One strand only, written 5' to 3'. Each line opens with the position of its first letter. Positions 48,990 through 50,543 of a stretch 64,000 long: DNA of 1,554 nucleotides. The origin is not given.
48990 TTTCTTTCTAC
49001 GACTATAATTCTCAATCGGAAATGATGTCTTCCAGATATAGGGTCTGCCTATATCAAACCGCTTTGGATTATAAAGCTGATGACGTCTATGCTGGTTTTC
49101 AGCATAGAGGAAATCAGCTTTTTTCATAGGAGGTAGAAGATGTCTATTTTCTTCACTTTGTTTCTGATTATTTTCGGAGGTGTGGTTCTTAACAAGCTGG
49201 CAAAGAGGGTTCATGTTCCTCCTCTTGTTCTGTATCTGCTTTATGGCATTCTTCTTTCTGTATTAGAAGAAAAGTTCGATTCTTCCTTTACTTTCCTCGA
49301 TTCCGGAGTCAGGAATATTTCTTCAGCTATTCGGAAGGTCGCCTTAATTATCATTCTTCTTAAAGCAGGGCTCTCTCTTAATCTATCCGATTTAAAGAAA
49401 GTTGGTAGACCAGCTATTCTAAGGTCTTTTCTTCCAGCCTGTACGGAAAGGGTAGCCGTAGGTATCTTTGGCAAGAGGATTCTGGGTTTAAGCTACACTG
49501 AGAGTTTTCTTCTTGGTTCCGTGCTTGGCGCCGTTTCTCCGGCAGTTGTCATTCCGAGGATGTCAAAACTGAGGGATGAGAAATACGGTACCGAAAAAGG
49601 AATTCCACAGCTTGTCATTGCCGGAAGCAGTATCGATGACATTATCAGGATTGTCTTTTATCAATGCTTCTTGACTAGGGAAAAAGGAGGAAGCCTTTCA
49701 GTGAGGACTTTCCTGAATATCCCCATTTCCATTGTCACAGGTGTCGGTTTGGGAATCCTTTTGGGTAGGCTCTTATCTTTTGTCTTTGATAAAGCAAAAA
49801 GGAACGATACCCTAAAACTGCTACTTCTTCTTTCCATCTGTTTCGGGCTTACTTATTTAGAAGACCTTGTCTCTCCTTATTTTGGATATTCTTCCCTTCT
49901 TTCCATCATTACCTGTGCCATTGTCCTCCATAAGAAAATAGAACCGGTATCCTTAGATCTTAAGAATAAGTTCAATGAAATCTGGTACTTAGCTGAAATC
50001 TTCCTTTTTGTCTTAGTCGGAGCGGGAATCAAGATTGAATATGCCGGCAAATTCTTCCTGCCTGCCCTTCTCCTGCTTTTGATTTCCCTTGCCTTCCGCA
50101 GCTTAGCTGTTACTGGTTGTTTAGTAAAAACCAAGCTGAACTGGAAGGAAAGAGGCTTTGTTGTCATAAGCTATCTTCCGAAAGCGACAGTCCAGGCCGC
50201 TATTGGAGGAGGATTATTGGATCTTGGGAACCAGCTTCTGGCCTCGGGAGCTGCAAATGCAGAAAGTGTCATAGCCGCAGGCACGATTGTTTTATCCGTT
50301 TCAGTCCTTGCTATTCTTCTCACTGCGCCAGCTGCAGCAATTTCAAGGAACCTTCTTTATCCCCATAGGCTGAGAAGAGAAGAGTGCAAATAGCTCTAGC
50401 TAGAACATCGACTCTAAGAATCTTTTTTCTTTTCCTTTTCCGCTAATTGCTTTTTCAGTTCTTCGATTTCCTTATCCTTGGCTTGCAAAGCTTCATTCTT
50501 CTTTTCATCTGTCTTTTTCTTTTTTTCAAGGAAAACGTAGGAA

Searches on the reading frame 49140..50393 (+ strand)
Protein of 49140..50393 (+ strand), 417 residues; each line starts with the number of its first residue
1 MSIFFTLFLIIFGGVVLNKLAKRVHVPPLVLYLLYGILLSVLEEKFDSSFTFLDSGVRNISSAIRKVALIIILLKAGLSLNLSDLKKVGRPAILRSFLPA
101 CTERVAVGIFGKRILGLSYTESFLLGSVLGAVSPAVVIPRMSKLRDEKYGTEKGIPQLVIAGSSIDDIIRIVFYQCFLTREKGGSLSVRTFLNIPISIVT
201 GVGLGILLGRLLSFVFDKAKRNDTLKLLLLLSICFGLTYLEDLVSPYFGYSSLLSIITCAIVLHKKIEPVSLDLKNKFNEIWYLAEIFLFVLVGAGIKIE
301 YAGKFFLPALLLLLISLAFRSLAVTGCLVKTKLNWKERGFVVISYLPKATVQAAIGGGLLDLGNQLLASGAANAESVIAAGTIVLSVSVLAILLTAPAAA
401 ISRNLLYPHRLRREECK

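Call 5: search_protein_families(library=pfam, proteins=[window:49140-50393:+], max_evalue=0.01)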
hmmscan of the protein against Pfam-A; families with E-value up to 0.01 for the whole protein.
window:49140-50393:+ (417 aa): 2 families
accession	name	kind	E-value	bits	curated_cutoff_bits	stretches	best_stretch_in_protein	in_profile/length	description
PF00999.27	Na_H_Exchanger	-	5.1e-36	124.8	26.2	1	13-395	7-370/375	Sodium/hydrogen exchanger, transmembrane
PF03601.19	Cons_hypoth698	-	0.00017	21.1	24.5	1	9-127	8-119/304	Conserved hypothetical protein 698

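Call 33: find_related_loci(query=A2, collection=genome_contigs, flank=8000)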
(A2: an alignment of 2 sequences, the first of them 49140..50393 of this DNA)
Query A2 (417 aa) in genome_contigs; peptide patterns used: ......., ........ (x = any residue, [..] = any of these).
143 stretches matched a pattern; 2 encode a relative of the query (tblastn E <= 1e-3); 2 distinct loci.
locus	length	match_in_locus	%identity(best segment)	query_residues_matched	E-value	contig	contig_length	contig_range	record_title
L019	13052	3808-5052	92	1-415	0e+0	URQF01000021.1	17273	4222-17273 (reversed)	uncultured Mollicutes bacterium isolate UMGS1247 genome assembly, contig: NODE_1047_length_17273_cov_4.934752, whole gen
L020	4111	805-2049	92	1-415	0e+0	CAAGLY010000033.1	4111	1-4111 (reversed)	MAG TPA_asm: Bacilli bacterium, isolate HGM10888, WGS project CAAGLY010000000 data, contig: SRS476430_87_k119_243426, wh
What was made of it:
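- Tried and rejected: The locus is absent from the representatives, so the organism was placed through the neighbouring exchanger gene instead (call 33).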

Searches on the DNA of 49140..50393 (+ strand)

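Call 85: search_rna_families(sources=[L019, L007], threshold=gathering)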
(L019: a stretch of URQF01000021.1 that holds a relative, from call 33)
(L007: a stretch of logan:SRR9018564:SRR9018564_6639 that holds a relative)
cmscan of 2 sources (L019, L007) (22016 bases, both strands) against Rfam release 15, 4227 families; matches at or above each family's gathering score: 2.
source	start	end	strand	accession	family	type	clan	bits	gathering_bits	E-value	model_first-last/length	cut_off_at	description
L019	3680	3762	+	RF01734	Fluoride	Cis-reg; riboswitch;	-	42.6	34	6.7e-09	1-64/64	no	Fluoride riboswitch aptamer (crcB RNA motif)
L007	5747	5829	-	RF01734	Fluoride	Cis-reg; riboswitch;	-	41.7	34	1.3e-08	1-64/64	no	Fluoride riboswitch aptamer (crcB RNA motif)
